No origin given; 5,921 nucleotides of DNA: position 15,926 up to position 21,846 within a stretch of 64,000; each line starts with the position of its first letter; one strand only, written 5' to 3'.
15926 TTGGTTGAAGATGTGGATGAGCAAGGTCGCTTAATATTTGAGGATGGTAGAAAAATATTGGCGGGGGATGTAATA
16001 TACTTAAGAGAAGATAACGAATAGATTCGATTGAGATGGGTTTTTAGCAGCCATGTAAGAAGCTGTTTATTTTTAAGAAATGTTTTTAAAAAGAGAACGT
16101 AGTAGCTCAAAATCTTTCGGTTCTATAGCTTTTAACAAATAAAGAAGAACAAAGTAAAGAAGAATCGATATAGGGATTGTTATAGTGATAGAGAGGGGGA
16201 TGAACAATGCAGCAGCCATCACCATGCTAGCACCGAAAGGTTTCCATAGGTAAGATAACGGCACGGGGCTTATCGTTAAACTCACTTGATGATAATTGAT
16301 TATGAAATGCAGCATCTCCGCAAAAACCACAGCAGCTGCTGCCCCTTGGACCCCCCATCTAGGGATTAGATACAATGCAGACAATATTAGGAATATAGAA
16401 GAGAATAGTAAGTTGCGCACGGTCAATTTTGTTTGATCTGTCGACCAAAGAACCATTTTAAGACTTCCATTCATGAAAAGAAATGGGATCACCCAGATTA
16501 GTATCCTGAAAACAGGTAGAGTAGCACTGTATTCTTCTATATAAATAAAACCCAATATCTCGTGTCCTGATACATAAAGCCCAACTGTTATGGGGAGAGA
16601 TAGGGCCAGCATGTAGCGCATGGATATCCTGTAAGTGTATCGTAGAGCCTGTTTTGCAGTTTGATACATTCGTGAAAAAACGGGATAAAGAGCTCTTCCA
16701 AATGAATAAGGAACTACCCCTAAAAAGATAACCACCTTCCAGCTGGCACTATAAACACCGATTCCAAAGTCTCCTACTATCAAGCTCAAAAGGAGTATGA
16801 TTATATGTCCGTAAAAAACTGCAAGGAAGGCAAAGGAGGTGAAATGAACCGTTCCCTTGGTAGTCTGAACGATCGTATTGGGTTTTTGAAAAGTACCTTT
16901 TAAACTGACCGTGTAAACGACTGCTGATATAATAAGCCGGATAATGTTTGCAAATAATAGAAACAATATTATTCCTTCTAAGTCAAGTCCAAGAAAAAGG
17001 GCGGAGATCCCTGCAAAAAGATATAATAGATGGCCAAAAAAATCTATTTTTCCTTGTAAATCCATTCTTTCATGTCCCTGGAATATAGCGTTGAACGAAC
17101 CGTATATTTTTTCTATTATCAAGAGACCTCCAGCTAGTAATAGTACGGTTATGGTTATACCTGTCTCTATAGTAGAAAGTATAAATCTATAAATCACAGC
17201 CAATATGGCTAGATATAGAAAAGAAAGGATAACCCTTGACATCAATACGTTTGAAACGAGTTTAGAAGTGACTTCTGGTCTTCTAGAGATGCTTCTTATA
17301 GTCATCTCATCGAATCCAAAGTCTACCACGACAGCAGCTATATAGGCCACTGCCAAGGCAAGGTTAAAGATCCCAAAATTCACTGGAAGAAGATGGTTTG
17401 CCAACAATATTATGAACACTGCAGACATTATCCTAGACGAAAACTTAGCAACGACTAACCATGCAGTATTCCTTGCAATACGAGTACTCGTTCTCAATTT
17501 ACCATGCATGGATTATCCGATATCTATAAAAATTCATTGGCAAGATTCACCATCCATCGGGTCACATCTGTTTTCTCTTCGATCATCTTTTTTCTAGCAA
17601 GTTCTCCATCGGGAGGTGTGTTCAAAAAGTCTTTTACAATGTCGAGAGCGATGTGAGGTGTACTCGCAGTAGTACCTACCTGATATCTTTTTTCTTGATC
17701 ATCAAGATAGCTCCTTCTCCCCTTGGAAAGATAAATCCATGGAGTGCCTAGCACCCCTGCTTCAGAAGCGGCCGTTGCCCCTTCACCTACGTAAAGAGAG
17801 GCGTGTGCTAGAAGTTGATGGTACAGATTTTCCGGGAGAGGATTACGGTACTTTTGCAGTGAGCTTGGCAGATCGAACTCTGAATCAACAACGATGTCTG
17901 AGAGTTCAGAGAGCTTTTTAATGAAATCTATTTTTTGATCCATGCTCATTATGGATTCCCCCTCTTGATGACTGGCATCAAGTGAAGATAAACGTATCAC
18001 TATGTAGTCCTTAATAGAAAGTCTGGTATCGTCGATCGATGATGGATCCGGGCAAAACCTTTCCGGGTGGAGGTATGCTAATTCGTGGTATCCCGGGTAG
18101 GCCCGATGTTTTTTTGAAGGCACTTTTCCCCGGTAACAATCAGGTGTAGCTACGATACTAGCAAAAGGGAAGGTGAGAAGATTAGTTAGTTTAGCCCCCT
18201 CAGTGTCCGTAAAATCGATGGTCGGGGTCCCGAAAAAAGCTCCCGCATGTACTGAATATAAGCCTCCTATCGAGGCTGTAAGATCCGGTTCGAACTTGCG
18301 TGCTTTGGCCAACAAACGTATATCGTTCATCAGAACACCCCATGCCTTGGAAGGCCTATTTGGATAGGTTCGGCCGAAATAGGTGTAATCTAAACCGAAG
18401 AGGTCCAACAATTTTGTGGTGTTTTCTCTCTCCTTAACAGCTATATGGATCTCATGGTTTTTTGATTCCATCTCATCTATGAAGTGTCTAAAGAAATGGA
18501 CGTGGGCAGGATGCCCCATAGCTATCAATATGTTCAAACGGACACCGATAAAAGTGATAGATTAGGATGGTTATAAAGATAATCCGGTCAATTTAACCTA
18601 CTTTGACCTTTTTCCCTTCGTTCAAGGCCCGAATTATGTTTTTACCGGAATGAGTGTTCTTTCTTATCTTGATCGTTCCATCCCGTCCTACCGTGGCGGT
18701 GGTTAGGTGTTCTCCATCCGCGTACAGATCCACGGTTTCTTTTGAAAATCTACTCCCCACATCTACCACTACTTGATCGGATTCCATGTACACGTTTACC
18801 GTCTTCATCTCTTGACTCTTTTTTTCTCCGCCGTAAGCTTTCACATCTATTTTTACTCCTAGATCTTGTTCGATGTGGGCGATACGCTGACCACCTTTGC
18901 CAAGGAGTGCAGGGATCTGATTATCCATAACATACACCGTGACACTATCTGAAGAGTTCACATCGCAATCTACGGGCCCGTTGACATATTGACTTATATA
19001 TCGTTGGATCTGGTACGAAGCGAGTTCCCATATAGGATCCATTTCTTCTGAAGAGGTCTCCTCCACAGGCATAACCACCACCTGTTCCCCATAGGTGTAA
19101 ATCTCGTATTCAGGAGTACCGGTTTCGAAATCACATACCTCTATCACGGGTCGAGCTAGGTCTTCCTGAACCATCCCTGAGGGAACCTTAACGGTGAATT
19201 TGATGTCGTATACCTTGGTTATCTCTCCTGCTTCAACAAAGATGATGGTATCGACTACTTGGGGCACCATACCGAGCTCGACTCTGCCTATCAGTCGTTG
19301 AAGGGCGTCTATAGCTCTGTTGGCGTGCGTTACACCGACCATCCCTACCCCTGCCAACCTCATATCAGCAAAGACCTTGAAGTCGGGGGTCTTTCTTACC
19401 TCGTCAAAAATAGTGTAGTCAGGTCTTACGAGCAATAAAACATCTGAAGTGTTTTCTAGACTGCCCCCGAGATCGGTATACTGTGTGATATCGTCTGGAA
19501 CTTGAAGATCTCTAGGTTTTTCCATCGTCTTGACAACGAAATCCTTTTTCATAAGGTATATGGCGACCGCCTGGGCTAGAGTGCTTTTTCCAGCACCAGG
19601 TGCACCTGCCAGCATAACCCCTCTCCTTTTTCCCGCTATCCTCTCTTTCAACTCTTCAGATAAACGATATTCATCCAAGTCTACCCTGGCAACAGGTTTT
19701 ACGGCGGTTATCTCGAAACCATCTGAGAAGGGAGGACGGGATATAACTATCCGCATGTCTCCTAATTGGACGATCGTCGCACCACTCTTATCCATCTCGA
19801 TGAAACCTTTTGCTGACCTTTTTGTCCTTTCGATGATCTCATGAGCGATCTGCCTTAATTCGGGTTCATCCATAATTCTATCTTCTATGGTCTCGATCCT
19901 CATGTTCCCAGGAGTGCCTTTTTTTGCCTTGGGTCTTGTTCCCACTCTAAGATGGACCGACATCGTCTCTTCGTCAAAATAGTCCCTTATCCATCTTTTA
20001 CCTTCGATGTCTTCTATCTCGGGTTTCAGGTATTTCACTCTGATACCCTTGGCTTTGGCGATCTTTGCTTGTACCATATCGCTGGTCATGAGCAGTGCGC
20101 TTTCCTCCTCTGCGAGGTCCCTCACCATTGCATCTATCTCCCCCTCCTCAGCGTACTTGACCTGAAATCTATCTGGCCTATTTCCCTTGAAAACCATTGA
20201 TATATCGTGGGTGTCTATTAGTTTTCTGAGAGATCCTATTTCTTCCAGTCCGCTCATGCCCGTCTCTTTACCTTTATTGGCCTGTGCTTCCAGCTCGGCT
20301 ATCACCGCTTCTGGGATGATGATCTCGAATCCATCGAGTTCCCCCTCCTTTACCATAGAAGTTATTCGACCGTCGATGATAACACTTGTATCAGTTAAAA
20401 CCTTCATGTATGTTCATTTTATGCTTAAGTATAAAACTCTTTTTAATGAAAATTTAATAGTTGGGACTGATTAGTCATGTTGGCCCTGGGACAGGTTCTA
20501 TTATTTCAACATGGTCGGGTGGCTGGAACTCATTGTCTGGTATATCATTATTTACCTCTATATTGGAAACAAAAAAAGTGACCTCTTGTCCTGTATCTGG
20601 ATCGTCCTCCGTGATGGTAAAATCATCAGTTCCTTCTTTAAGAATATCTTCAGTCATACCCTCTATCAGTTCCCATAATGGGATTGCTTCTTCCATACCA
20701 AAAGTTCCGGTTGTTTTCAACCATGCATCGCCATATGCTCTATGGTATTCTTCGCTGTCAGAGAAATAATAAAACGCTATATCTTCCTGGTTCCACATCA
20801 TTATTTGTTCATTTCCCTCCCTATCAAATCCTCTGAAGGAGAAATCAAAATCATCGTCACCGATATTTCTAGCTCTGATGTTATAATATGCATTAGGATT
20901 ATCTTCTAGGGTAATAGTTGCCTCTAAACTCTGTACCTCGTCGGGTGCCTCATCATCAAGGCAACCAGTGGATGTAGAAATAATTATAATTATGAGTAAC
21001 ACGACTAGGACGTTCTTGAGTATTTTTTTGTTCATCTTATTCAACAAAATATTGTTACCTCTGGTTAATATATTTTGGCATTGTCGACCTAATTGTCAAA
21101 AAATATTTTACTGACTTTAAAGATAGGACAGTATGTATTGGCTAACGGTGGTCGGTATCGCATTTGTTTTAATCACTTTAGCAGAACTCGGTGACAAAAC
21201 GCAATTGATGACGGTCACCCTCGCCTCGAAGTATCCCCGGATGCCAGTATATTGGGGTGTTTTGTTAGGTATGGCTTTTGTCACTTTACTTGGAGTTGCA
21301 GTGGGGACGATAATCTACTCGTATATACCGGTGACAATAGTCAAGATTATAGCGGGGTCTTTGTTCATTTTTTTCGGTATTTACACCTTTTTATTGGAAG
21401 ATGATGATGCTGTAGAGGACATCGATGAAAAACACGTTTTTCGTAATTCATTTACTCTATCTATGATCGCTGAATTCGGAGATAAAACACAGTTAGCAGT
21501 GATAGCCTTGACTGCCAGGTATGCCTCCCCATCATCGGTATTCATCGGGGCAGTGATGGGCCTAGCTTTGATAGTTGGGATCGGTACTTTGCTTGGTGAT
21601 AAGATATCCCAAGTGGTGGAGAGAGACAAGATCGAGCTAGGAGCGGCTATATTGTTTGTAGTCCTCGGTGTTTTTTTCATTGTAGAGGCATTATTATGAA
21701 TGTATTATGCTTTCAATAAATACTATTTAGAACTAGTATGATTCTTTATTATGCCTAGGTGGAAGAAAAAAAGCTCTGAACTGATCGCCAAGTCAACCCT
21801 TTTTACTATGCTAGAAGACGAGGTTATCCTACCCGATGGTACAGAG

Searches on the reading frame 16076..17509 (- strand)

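Call 35: search_protein_families(library=pfam, proteins=[window:16076-17509:-], max_evalue=0.0001)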
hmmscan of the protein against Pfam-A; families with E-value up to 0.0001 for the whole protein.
window:16076-17509:- (478 aa): 3 families
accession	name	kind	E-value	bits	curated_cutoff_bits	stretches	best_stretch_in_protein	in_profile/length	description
PF01943.22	Polysacc_synt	-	6.2e-27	95.1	28.2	1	12-281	2-273/274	Polysaccharide biosynthesis protein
PF13440.11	Polysacc_synt_3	-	1.9e-20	73.7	23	1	36-329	2-290/293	Polysaccharide biosynthesis protein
PF01554.23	MatE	-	8.6e-09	35.7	24.9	1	228-374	7-155/161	MatE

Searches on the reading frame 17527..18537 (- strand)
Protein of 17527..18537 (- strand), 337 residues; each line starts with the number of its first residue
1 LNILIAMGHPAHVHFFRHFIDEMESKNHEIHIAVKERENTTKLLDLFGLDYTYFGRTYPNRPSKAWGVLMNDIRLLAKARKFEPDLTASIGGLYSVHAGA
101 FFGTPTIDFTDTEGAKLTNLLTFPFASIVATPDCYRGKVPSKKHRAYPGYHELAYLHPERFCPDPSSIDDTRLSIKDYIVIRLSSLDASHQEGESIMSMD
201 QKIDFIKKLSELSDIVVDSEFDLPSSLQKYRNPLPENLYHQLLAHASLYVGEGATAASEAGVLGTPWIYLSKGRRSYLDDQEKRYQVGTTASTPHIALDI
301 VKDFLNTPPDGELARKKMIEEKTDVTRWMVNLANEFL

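Call 35: search_protein_families(library=pfam, proteins=[window:17527-18537:-], max_evalue=0.0001)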
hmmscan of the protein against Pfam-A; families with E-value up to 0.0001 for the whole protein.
window:17527-18537:- (337 aa): 1 family
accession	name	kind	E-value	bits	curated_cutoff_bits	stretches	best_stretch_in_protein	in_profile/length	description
PF04007.18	DUF354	-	9.1e-09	35.3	22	1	2-275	2-290/349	Protein of unknown function (DUF354)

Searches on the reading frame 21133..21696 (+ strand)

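Call 3: search_protein_families(library=pfam, proteins=[window:21133-21696:+], max_evalue=0.01)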
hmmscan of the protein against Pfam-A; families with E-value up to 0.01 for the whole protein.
window:21133-21696:+ (188 aa): 3 families
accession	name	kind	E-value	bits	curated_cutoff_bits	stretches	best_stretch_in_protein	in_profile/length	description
PF01169.24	GDT1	-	3.7e-43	146.2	27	2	10-82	3-75/75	Divalent cation/proton antiporter GDT1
PF01925.25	TauE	-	3e-07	30.8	32.6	1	27-90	48-112/237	Sulfite exporter TauE/SafE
PF01027.25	Bax1-I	-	0.0043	17.3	34.1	1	25-86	51-113/207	Inhibitor of apoptosis-promoting Bax1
